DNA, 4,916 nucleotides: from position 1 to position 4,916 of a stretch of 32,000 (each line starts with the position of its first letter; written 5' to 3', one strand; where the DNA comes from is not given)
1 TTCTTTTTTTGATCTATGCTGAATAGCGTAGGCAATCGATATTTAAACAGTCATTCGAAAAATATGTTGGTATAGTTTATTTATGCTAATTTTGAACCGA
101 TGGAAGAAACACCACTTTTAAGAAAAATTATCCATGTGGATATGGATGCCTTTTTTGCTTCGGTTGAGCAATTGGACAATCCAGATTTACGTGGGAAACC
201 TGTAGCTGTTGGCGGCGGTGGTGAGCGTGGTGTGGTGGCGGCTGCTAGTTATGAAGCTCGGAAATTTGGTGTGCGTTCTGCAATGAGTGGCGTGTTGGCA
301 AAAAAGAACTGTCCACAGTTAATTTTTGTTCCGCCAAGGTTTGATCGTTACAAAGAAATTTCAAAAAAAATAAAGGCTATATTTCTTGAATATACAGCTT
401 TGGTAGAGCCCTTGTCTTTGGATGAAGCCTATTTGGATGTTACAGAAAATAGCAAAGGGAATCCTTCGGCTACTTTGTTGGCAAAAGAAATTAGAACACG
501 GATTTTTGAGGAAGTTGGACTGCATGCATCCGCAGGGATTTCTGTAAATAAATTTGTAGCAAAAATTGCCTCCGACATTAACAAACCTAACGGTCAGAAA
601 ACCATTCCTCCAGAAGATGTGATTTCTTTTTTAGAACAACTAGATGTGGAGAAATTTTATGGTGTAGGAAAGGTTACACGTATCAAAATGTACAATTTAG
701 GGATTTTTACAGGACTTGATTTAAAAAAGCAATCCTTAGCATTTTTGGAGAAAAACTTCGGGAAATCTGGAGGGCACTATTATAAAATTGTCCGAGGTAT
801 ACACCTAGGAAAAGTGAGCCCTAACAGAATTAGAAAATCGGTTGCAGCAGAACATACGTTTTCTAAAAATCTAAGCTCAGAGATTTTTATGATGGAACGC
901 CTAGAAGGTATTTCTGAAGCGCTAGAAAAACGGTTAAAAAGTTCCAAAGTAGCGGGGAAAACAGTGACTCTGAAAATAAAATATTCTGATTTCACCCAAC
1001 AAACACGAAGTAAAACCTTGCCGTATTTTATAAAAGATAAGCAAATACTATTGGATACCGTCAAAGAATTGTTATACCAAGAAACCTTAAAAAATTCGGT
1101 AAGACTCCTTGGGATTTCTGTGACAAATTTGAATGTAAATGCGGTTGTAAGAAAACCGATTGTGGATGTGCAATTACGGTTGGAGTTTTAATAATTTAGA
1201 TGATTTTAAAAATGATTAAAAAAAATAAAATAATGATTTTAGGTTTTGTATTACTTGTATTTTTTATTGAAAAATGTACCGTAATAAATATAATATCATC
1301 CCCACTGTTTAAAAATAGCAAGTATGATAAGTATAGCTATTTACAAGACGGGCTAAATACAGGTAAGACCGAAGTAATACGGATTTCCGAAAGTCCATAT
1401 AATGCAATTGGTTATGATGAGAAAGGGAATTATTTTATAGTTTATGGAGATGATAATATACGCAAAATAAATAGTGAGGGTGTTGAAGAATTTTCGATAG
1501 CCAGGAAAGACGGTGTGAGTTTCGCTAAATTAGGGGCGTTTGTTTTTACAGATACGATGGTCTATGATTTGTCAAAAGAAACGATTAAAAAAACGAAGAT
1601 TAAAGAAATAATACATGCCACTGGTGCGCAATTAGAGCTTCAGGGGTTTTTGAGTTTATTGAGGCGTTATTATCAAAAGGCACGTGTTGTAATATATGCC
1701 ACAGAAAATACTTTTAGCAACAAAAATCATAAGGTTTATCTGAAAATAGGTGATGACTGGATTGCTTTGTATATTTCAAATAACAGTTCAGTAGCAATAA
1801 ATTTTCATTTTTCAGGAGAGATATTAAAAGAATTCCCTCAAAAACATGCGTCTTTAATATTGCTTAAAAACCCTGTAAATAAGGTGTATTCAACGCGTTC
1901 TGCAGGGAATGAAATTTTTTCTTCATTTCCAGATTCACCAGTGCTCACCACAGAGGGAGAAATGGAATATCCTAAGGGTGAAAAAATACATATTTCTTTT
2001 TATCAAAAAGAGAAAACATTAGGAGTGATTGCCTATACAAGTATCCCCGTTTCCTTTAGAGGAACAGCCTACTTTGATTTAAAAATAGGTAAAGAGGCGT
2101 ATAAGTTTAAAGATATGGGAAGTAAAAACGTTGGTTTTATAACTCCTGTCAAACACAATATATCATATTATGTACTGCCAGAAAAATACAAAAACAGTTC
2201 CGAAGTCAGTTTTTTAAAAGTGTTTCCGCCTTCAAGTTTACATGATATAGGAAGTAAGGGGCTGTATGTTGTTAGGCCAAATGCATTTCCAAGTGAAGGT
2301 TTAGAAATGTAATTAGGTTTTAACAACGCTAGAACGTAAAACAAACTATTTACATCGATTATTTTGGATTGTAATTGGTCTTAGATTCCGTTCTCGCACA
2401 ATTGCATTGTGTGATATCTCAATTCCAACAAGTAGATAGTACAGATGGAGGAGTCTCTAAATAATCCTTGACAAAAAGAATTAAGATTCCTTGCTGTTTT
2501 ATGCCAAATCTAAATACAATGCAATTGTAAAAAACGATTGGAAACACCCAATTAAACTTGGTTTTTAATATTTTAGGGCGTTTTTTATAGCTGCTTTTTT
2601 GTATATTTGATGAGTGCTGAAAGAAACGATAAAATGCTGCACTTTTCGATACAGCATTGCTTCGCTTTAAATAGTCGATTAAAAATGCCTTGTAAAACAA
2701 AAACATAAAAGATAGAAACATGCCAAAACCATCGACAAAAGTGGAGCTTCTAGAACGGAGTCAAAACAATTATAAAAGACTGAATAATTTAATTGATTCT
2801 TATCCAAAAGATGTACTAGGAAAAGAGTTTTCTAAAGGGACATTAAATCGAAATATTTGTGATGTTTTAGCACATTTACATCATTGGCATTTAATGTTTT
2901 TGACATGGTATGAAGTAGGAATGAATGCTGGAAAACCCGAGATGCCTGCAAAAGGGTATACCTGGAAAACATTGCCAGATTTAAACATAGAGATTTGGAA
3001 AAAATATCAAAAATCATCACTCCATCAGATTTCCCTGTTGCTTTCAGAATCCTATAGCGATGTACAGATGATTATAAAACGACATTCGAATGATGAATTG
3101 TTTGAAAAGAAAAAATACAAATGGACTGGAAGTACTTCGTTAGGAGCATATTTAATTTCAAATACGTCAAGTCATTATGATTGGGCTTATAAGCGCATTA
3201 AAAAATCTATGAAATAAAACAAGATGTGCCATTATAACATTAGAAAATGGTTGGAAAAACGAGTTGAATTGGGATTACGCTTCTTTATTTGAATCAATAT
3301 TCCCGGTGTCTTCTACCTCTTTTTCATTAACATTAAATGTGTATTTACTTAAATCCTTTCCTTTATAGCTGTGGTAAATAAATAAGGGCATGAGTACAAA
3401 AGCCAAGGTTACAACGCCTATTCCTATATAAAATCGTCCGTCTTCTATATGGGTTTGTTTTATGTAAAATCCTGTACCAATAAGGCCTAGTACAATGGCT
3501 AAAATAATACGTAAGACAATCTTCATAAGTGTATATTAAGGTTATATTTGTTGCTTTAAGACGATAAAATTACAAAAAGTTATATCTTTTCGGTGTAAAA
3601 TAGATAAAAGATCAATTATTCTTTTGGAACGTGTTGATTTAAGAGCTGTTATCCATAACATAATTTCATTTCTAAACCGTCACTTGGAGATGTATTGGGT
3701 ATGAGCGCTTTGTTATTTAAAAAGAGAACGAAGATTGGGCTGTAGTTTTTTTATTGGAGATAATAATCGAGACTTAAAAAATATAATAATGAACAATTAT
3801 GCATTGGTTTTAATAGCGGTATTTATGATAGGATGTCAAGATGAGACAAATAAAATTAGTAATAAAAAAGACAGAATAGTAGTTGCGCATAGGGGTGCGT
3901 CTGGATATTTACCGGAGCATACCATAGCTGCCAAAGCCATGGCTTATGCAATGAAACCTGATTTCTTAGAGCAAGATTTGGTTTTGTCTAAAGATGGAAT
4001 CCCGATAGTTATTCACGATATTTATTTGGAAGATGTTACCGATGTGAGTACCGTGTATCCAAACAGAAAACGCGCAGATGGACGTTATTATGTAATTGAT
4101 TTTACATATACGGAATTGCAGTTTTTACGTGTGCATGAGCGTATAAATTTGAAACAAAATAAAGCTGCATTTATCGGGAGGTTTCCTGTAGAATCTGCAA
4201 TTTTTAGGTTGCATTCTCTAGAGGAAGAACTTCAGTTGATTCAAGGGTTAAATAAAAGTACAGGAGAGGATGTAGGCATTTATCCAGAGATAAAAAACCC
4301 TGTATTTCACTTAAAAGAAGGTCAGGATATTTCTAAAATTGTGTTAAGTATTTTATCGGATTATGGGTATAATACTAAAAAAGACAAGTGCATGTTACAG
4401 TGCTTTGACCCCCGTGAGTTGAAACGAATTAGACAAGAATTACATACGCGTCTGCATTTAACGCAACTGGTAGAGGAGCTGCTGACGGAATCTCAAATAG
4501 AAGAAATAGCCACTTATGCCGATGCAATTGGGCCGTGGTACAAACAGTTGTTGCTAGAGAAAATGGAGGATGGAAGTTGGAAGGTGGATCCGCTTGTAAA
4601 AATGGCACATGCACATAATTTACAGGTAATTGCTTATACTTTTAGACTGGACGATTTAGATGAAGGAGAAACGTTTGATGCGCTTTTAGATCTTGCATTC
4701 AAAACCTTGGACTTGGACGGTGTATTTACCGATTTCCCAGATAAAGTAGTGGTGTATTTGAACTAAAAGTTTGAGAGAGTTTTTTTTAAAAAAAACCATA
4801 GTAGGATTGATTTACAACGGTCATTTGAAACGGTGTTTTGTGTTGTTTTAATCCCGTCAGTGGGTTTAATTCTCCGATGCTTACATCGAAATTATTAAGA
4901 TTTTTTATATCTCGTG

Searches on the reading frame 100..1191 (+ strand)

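Call 42: search_protein_families(library=pfam, proteins=[window:100-1191:+], max_evalue=0.01)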
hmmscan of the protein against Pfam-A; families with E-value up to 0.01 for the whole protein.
window:100-1191:+ (363 aa): 5 families
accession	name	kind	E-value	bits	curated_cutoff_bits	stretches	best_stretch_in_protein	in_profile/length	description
PF00817.25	IMS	-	8e-54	182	23.2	1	13-159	1-148/148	impB/mucB/samB family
PF11799.13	IMS_C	-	1.1e-23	84.1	20.7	1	245-346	1-101/109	impB/mucB/samB family C-terminal domain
PF11798.14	IMS_HHH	-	5.1e-06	26.9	24.4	1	171-202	1-32/32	IMS family HHH motif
PF21999.2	IMS_HHH_1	-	7.9e-05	23.5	27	1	188-234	5-52/53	DNA polymerase-iota, thumb domain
PF14263.11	DUF4354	-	0.0063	16.8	25.5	0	312-356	76-120/123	Domain of unknown function (DUF4354)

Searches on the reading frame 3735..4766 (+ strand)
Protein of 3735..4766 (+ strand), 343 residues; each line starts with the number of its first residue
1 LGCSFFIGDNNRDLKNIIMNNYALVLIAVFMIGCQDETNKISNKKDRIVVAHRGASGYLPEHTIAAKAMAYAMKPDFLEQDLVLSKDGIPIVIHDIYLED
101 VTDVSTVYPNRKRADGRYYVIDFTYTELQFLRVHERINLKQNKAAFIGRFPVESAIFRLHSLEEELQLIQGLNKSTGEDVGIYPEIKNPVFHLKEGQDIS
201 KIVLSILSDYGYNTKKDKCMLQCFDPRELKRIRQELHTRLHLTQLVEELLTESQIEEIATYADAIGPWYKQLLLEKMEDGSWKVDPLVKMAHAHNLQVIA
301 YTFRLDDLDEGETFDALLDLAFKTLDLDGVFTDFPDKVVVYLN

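Call 42: search_protein_families(library=pfam, proteins=[window:3735-4766:+], max_evalue=0.01)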
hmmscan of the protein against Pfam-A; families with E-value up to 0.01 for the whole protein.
window:3735-4766:+ (343 aa): 1 family
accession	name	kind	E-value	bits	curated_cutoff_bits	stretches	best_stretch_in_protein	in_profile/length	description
PF03009.23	GDPD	-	5.5e-45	154.8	23.6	1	52-337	1-244/244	Glycerophosphoryl diester phosphodiesterase family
